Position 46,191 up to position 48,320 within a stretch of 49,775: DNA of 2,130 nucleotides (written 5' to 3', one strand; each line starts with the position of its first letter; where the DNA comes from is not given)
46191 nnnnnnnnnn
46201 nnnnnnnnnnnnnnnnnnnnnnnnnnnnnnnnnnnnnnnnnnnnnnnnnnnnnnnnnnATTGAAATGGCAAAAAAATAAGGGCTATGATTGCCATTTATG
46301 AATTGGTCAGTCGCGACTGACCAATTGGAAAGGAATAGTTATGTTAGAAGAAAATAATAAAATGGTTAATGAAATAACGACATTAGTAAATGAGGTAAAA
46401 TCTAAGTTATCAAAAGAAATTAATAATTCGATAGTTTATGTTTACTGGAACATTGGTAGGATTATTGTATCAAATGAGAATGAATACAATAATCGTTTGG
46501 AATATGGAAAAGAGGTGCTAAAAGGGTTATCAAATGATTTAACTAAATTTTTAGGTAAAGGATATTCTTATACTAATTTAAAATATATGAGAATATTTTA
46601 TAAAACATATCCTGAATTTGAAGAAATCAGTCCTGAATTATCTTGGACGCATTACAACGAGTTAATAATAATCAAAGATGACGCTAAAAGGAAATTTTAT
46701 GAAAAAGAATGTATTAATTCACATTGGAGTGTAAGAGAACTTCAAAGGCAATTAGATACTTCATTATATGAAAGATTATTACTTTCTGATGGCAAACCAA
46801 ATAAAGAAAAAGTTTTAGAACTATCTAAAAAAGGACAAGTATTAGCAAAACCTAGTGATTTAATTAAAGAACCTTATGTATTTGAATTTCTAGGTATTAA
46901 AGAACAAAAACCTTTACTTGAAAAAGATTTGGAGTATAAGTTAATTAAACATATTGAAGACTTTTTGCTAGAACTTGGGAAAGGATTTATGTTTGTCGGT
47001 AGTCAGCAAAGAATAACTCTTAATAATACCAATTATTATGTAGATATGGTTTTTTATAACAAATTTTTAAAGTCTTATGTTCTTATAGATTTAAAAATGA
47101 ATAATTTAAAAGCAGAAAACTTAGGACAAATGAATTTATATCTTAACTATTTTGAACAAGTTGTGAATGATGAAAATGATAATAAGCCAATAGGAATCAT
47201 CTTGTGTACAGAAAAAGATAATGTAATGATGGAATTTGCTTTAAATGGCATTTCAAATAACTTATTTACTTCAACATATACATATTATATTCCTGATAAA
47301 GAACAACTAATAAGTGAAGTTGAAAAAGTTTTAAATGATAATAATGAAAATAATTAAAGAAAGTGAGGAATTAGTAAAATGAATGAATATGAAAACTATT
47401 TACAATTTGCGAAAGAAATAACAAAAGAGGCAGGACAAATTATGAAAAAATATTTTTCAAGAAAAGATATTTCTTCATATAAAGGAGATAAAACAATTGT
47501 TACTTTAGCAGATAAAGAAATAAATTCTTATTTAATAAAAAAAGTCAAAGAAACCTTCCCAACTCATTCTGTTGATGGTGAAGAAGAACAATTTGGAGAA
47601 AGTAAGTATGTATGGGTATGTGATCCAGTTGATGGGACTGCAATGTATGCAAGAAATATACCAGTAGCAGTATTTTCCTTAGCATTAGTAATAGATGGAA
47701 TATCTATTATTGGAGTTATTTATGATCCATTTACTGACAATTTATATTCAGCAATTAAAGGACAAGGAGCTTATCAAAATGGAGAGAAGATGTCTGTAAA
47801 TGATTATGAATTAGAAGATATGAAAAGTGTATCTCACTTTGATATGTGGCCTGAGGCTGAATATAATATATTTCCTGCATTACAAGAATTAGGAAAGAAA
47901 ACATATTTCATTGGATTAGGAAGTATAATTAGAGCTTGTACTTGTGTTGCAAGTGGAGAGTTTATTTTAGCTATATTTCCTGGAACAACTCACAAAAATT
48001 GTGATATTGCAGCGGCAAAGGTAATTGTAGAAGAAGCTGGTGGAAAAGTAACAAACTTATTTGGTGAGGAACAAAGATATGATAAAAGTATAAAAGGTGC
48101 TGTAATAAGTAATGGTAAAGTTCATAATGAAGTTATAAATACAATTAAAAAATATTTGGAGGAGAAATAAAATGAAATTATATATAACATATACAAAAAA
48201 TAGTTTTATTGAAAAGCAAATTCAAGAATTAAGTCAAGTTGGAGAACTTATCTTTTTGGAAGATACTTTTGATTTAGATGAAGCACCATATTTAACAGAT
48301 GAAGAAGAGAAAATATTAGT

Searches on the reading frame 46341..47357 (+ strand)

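Call 59: search_protein_families(library=pfam, proteins=[window:46341-47357:+], max_evalue=0.00001)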
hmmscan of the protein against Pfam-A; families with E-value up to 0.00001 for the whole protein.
window:46341-47357:+ (338 aa): 2 families
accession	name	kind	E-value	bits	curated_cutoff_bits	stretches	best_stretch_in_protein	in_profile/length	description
PF06250.17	YhcG_C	-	3.4e-55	186.6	32.5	1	173-323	2-152/157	YhcG PDDEXK nuclease domain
PF17761.7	DUF1016_N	-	2.5e-40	138.2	32.8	1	11-145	1-137/137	DUF1016 N-terminal domain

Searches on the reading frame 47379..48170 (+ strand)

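Call 59: search_protein_families(library=pfam, proteins=[window:47379-48170:+], max_evalue=0.00001)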
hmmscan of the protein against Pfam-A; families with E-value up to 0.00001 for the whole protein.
window:47379-48170:+ (263 aa): 1 family
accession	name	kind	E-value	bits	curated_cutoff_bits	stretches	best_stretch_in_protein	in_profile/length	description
PF00459.30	Inositol_P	-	7.2e-45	154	27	1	4-257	2-267/271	Inositol monophosphatase family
